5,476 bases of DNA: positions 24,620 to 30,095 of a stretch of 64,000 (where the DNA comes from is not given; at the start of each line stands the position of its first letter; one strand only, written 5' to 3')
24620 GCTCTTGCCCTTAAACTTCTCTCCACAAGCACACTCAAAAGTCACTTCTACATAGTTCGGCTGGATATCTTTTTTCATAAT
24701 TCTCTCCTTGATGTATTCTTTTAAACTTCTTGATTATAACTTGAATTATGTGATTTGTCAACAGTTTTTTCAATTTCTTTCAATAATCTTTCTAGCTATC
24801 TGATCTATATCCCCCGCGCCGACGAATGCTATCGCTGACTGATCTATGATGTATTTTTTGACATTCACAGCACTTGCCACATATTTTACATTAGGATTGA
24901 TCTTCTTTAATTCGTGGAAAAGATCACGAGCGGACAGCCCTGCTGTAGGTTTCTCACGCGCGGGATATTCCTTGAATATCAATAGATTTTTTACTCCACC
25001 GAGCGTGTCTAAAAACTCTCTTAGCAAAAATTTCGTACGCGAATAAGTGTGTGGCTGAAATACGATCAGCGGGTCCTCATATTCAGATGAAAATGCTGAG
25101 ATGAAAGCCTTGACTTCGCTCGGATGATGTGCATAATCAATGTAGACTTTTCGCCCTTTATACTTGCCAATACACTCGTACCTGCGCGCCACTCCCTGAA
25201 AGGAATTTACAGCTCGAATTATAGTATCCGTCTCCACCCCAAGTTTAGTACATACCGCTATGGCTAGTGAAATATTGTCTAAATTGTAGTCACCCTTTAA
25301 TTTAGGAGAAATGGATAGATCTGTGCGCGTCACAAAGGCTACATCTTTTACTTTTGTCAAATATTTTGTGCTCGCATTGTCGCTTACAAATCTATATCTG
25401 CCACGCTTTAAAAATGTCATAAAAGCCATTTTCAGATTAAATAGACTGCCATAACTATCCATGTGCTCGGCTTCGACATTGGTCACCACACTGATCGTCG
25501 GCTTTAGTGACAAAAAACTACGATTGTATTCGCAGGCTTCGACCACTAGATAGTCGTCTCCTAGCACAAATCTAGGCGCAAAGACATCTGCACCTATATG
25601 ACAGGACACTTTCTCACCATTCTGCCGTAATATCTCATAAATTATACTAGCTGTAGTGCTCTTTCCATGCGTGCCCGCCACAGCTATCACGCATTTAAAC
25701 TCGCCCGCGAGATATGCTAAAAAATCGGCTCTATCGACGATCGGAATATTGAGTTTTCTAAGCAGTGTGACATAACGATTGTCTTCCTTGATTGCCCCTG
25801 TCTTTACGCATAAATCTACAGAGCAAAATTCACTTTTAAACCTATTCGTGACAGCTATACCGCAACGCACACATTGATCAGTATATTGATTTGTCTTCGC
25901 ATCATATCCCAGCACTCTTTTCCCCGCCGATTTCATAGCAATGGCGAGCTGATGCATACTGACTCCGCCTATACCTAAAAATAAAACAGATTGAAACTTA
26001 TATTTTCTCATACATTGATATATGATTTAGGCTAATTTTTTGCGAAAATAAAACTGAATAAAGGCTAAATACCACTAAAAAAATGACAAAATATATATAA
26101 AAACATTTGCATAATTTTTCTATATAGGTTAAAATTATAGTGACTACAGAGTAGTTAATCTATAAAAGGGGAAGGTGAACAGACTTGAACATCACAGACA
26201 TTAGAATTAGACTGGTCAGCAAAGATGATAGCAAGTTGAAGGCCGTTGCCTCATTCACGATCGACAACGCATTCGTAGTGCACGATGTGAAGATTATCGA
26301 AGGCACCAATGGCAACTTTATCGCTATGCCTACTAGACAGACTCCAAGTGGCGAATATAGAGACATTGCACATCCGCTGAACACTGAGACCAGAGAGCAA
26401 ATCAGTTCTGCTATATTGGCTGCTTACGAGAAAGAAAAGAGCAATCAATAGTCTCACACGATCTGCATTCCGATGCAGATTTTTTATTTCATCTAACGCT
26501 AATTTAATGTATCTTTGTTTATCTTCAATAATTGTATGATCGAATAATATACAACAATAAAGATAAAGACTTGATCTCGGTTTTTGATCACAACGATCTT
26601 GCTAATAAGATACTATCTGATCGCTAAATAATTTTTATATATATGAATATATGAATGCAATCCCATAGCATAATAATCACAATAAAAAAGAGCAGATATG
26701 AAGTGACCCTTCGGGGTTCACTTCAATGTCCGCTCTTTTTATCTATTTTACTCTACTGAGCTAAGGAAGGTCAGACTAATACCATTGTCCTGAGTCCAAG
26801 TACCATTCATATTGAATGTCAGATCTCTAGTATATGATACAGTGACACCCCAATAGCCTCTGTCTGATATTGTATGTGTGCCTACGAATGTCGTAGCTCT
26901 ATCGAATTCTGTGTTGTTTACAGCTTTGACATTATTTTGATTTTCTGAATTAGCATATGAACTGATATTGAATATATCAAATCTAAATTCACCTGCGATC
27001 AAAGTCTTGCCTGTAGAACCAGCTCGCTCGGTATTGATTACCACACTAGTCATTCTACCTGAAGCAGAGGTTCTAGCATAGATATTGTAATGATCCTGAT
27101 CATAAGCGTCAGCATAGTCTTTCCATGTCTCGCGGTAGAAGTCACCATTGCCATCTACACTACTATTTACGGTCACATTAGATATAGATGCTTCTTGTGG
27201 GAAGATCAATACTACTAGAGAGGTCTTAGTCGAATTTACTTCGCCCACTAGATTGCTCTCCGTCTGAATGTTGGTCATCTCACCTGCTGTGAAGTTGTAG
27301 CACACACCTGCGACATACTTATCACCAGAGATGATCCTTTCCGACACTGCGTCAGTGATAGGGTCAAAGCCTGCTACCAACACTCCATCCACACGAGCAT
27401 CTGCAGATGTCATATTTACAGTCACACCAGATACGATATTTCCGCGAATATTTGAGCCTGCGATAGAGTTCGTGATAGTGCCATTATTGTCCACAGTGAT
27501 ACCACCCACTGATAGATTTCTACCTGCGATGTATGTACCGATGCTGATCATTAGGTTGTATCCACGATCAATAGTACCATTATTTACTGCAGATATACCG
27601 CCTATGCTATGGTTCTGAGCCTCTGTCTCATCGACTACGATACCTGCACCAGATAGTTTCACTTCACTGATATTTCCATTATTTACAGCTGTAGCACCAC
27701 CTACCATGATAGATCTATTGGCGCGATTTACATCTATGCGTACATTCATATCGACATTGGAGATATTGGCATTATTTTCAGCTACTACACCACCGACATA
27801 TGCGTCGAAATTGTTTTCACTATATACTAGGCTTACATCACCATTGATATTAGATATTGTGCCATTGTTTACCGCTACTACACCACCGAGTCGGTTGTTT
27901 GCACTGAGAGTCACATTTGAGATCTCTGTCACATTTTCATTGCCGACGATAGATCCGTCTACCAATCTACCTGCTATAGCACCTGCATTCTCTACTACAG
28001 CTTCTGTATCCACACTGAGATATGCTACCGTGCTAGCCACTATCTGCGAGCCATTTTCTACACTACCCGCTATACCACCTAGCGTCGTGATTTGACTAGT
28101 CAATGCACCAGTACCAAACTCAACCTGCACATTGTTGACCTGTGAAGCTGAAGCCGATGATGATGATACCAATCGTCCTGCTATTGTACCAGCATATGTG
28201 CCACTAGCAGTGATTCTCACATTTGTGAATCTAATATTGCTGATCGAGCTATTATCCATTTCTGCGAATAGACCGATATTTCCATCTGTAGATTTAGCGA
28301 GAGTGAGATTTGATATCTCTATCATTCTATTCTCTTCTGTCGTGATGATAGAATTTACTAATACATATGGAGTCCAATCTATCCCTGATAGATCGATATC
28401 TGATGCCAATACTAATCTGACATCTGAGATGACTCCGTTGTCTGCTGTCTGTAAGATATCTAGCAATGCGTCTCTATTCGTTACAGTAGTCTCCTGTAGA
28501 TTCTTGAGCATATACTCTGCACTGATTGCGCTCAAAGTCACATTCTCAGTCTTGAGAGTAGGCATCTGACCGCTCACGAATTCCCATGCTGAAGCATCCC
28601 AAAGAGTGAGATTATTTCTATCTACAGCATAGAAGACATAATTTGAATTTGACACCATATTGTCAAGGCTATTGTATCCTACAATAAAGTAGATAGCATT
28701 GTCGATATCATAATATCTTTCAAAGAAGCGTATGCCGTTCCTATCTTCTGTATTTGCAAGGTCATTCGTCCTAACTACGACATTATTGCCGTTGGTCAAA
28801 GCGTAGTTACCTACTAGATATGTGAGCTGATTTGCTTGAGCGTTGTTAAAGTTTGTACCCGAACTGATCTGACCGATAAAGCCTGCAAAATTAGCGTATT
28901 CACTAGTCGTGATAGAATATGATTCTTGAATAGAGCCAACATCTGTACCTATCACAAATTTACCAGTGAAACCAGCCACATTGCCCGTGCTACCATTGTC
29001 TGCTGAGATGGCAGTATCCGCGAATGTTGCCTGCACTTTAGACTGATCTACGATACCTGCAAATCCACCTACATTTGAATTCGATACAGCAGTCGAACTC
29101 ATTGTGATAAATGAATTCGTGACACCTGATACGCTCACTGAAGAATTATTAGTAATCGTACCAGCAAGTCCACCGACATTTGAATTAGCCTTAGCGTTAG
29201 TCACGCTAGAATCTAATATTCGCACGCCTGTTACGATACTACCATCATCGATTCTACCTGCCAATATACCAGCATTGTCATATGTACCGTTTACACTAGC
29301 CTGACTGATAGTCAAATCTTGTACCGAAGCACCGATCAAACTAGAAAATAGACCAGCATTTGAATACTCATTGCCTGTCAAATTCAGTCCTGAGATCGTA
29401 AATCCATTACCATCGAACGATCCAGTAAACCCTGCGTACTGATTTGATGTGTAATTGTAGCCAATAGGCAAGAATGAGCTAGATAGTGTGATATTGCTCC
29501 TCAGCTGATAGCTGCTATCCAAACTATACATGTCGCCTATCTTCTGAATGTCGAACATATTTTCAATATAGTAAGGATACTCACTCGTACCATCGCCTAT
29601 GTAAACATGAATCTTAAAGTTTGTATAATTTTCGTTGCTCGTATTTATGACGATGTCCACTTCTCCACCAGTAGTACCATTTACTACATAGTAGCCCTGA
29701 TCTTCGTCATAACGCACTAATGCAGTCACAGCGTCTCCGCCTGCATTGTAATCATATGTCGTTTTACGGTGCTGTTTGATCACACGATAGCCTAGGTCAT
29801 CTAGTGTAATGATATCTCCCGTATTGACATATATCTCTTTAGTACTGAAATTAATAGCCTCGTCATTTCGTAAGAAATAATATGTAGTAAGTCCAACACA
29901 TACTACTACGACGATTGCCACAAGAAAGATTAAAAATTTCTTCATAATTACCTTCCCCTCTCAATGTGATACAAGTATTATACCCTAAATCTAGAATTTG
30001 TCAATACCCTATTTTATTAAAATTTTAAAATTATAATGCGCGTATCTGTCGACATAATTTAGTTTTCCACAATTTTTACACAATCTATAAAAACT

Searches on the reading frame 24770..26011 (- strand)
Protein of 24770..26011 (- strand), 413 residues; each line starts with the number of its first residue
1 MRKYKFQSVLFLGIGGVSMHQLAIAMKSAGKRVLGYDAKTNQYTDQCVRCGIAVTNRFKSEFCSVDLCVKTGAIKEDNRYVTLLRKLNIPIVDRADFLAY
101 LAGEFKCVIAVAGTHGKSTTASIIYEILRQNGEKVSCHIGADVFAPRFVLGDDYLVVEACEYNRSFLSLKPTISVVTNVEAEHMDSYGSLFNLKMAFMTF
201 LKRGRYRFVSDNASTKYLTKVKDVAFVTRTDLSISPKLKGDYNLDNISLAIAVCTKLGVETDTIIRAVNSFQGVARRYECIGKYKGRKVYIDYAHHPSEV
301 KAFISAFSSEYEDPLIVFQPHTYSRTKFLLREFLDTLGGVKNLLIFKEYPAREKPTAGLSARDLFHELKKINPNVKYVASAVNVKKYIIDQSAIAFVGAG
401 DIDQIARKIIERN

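Call 49: search_protein_families(library=pfam, proteins=[window:24770-26011:-], max_evalue=0.001)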
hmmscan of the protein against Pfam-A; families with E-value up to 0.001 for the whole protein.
window:24770-26011:- (413 aa): 3 families
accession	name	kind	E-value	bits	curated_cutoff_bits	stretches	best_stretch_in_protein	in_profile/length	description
PF08245.18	Mur_ligase_M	-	1.1e-12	48.8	24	1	111-205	1-114/200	Mur ligase middle domain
PF01225.30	Mur_ligase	-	2e-12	47.7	21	1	11-105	4-94/95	Mur ligase family, catalytic domain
PF02875.26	Mur_ligase_C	-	4.3e-11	44.2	28.4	1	276-381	1-104/127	Mur ligase, glutamate ligase domain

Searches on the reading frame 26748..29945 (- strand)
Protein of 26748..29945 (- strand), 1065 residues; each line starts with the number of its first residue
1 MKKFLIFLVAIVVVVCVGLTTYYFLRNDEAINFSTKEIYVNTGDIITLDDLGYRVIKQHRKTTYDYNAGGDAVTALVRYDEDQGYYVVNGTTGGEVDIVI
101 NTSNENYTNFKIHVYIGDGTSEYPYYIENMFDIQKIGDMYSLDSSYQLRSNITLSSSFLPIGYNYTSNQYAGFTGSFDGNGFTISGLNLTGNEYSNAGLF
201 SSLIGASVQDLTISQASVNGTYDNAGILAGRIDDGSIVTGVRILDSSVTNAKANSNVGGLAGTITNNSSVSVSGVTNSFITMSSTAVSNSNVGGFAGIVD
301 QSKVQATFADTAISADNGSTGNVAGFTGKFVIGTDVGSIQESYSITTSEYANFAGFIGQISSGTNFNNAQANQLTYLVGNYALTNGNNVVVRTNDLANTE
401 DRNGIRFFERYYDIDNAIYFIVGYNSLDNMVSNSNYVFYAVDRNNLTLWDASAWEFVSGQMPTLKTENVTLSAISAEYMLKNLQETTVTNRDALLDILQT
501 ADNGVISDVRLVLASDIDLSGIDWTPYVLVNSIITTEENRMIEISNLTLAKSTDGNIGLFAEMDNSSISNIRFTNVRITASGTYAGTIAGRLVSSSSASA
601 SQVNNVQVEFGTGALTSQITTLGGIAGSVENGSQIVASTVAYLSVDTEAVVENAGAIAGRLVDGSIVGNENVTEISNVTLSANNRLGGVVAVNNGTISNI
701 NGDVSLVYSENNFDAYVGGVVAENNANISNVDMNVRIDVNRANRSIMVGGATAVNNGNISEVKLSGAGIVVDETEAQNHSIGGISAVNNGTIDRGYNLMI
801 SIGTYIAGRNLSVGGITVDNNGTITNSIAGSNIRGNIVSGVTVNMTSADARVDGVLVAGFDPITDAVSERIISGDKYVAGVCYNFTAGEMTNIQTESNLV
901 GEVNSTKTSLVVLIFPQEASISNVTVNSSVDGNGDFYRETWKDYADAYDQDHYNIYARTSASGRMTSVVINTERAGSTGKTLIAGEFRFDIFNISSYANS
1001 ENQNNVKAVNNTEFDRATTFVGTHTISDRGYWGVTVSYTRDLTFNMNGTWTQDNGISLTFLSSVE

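Call 49: search_protein_families(library=pfam, proteins=[window:26748-29945:-], max_evalue=0.001)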
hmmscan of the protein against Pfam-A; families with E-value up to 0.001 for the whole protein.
window:26748-29945:- (1065 aa): 1 family
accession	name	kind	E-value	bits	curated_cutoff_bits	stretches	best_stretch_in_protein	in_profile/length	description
PF05342.19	Peptidase_M26_N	-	4.3e-05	23.3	27.7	0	558-608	204-248/250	M26 IgA1-specific Metallo-endopeptidase N-terminal region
